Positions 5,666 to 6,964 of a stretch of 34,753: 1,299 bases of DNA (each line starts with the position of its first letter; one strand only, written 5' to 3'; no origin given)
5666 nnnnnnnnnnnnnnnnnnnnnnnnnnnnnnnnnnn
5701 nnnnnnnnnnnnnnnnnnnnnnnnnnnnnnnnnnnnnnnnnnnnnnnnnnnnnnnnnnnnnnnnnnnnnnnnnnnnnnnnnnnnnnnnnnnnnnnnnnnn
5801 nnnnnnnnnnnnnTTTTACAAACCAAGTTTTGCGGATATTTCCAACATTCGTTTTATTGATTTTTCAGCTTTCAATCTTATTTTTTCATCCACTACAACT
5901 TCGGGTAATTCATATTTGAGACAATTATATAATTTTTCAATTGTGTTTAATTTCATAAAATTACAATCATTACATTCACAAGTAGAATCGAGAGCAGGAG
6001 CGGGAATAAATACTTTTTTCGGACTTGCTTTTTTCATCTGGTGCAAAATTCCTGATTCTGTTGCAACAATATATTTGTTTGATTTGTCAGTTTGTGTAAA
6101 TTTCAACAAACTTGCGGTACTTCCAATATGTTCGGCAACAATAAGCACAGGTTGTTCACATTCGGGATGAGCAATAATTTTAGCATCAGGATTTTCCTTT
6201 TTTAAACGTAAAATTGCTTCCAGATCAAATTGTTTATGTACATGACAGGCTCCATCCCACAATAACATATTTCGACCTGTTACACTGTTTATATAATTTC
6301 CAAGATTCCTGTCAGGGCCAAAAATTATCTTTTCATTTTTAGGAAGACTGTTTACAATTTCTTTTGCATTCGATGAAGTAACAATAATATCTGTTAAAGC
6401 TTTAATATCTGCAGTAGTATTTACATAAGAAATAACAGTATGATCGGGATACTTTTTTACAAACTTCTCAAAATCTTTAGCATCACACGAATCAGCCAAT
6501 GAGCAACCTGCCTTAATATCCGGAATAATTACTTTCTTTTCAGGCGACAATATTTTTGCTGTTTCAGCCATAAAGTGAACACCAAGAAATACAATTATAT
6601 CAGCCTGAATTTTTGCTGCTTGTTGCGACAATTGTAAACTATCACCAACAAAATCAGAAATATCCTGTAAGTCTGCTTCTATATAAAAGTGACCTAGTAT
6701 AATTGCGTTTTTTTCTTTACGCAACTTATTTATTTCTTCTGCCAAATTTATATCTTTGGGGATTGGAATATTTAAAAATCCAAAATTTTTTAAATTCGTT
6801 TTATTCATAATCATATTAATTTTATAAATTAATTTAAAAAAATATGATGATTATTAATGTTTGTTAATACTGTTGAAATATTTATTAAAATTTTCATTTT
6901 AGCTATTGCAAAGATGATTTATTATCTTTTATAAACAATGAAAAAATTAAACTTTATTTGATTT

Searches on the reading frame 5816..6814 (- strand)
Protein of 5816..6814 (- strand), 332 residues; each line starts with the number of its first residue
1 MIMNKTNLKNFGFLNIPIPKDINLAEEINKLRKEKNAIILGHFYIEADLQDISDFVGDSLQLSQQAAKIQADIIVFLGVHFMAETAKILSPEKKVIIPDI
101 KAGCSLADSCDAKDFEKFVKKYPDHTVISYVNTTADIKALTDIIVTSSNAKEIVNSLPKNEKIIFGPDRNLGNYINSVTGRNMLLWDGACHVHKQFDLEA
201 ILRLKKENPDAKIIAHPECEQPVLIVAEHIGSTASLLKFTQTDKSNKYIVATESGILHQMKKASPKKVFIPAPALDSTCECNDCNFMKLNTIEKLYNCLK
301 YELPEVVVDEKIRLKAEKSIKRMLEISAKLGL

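Call 48: search_protein_families(library=pfam, proteins=[window:5816-6814:-], max_evalue=0.00001)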
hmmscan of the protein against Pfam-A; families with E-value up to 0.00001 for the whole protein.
window:5816-6814:- (332 aa): 1 family
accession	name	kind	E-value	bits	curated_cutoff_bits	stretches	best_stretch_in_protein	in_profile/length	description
PF02445.21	NadA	-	1.1e-119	399.4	27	1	26-325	1-295/295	Quinolinate synthetase A protein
